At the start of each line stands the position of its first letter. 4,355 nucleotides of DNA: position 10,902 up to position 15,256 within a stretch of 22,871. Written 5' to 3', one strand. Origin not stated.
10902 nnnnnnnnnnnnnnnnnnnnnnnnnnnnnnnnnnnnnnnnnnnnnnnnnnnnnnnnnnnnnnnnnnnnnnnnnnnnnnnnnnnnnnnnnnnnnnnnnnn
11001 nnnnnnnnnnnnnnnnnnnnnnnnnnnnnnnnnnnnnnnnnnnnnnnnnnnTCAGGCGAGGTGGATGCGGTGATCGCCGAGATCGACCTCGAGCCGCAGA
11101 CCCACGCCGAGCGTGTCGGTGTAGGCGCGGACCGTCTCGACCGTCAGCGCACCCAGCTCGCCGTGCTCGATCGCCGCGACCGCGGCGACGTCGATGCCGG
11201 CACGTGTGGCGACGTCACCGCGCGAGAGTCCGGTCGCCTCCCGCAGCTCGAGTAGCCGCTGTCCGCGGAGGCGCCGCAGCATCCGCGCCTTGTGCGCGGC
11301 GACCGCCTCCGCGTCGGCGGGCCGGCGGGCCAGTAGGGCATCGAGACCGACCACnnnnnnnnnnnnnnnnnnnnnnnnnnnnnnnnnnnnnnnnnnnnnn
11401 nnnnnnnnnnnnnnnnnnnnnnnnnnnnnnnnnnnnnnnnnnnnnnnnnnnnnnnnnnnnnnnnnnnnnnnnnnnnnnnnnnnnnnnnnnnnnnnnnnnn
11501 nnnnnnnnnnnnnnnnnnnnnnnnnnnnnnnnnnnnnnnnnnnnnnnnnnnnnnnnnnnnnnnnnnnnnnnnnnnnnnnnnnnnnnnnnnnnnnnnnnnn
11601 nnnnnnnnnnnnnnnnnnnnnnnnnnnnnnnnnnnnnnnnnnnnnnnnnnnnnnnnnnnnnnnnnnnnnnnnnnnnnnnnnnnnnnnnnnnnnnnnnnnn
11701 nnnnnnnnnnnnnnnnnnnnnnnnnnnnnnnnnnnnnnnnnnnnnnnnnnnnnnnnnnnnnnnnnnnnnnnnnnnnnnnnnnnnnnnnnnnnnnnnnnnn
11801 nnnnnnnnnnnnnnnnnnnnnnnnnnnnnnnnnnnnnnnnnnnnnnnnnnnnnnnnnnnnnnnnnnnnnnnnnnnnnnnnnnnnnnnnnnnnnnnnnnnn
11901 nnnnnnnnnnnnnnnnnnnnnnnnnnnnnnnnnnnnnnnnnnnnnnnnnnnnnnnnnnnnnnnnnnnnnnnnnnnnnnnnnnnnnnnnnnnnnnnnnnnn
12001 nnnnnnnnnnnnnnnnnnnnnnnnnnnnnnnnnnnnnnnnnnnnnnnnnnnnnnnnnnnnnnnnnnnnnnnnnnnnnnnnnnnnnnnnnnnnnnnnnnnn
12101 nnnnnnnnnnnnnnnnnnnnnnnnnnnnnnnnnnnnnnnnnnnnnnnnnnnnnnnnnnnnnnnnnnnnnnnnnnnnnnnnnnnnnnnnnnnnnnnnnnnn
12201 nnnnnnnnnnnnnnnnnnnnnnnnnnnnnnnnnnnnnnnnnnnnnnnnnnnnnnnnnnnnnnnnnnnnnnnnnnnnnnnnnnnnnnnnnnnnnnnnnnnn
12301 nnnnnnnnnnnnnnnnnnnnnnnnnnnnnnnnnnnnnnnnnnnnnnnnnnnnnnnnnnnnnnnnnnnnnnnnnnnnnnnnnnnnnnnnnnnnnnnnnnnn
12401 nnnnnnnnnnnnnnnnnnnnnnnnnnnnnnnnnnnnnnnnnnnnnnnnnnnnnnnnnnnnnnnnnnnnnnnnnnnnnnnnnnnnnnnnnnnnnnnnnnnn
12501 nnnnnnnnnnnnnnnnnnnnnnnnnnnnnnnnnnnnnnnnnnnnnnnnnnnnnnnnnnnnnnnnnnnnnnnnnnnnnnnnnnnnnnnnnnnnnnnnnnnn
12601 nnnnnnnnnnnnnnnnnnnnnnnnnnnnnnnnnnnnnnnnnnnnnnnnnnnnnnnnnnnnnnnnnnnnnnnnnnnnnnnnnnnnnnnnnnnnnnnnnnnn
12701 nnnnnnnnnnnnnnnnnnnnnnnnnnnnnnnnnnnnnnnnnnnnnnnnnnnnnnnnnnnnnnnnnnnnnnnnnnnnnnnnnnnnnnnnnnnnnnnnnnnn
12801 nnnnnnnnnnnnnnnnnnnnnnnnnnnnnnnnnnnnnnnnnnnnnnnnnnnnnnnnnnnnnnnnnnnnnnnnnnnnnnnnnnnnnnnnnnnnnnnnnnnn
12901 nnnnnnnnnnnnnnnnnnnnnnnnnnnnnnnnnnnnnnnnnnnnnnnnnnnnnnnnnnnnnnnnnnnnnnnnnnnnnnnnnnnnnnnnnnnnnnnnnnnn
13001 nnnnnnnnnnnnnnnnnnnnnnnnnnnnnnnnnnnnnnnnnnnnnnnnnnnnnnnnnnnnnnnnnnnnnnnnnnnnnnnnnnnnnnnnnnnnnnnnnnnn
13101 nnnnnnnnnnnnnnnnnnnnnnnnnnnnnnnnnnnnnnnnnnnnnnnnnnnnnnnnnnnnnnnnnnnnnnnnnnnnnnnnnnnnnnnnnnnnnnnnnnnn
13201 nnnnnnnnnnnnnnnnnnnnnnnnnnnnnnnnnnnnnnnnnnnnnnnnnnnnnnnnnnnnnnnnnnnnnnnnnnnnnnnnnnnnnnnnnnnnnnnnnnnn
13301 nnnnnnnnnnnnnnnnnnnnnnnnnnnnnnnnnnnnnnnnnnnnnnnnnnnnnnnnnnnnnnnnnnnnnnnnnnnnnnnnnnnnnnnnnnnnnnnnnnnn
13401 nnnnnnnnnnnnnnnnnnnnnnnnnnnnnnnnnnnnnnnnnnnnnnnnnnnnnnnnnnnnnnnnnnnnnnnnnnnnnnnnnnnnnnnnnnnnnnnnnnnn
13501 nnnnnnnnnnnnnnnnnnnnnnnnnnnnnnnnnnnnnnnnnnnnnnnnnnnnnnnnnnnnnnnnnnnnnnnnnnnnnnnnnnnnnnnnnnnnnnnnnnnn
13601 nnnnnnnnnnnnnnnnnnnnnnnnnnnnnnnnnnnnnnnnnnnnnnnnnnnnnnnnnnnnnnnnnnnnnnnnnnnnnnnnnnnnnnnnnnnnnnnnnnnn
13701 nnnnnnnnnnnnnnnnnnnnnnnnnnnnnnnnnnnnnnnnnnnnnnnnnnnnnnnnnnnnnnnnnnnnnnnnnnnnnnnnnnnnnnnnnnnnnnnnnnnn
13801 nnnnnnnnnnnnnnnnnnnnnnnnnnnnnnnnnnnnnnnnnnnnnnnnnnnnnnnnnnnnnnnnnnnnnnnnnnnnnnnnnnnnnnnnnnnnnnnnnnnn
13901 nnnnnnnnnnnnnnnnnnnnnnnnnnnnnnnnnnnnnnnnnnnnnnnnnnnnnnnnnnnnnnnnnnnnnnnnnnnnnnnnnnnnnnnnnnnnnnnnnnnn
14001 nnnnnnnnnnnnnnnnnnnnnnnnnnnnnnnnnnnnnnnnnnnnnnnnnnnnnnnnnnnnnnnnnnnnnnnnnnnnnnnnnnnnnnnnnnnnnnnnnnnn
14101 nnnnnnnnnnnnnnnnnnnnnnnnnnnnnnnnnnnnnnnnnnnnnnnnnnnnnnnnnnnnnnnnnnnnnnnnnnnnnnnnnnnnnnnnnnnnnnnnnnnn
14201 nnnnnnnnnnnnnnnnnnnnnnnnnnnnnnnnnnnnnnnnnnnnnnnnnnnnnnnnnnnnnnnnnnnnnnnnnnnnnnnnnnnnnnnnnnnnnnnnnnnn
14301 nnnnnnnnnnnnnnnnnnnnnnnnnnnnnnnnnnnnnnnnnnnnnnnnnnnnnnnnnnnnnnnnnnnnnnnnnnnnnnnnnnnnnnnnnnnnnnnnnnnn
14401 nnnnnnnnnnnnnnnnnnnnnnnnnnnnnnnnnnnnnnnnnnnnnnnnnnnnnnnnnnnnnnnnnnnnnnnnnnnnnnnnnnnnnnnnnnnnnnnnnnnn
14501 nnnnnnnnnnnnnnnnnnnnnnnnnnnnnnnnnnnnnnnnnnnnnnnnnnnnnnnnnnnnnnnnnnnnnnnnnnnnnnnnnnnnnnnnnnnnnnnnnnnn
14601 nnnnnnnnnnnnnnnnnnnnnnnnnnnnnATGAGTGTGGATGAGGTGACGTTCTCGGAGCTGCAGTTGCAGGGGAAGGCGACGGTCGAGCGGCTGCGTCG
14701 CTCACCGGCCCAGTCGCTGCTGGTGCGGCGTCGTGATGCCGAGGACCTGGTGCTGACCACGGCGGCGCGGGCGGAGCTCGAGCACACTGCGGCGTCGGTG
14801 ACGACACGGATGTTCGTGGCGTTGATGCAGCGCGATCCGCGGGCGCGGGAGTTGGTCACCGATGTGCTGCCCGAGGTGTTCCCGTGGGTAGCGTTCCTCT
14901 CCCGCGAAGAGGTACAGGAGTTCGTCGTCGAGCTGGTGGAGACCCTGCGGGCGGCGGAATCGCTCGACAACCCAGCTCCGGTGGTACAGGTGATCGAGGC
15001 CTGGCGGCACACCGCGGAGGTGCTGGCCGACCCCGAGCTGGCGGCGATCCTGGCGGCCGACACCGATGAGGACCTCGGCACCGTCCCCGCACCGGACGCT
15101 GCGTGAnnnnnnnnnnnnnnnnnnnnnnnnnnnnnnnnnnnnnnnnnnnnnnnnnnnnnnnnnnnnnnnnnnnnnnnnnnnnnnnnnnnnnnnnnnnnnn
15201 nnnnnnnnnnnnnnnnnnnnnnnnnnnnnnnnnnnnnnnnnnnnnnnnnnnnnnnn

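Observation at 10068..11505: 16-bp inverted repeat about 1.4 kb apart, flanking the XRE/HicB-like/repeat module and sitting in two promoter regions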

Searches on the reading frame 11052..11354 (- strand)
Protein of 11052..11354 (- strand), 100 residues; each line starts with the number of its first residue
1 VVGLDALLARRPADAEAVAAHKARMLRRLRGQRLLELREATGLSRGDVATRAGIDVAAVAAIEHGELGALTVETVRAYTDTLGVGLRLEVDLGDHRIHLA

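Call 19: search_protein_families(library=pfam, max_evalue=0.01, proteins=[window:11052-11354:-])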
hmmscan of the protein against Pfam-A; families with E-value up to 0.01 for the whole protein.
window:11052-11354:- (100 aa): 6 families
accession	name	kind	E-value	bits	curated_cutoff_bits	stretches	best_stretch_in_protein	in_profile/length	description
PF01381.28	HTH_3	-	3.8e-08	33.7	23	1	35-86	2-52/55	Helix-turn-helix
PF13560.12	HTH_31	-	8.7e-08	32.8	27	1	31-86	3-58/64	Helix-turn-helix domain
PF13413.12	HTH_25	-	8.7e-06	25.9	24.6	1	34-82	2-55/62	Helix-turn-helix domain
PF12844.13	HTH_19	-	0.00033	20.9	30.2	1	31-84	1-53/64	Helix-turn-helix domain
PF13744.12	HTH_37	-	0.005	17.1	27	1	21-90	15-79/80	Helix-turn-helix domain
PF13443.12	HTH_26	-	0.0054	17.4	22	0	33-84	1-52/63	Cro/C1-type HTH DNA-binding domain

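Call 35: search_protein_families(library=ncbifam, max_evalue=0.01, proteins=[window:11052-11354:-])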
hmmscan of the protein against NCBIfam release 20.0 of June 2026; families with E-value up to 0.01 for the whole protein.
window:11052-11354:- (100 aa): 7 families
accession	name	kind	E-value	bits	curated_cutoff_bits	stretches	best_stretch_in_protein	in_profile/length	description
TIGR02612.1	mob_myst_A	hypoth_equivalog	3.4e-06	27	122.6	1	17-83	13-80/150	mobile mystery protein A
NF006015.0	PRK08154.1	subfamily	4.5e-05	22.7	204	1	13-86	15-86/314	anaerobic benzoate catabolism transcriptional regulator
TIGR03070.1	couple_hipB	subfamily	0.00021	21.2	71.65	1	31-84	4-56/58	type II toxin-antitoxin system Y4mF family antitoxin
NF007408.0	PRK09943.1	equivalog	0.00096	18.8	211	1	30-67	8-45/185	HTH-type transcriptional regulator PuuR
NF008109.0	PRK10856.1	equivalog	0.0037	17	208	1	28-74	13-59/334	cytoskeleton protein RodZ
TIGR03830.1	CxxCG_CxxCG_HTH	subfamily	0.0098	15.7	61.8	0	15-67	51-103/127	type II TA system antitoxin MqsA family protein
NF041951.1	phage_RstR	subfamily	0.0099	16.1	80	0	32-67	5-40/108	RstR family transcriptional repressor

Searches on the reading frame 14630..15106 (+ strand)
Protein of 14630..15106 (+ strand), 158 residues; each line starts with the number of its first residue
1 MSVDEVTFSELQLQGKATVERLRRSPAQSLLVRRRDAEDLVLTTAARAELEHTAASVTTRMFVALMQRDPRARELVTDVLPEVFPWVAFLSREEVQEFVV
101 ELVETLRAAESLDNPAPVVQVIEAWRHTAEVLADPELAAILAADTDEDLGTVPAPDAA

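Call 19: search_protein_families(library=pfam, max_evalue=0.01, proteins=[window:14630-15106:+])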
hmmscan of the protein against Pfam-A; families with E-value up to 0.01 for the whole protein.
window:14630-15106:+ (158 aa): 1 family
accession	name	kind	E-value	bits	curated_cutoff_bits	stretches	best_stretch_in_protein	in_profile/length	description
PF19760.4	DUF6247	-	4.2e-05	24.1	26.9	1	88-149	15-76/99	Family of unknown function (DUF6247)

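Call 35: search_protein_families(library=ncbifam, max_evalue=0.01, proteins=[window:14630-15106:+])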
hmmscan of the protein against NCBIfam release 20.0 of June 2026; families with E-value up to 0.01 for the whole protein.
window:14630-15106:+ (158 aa): 0 families
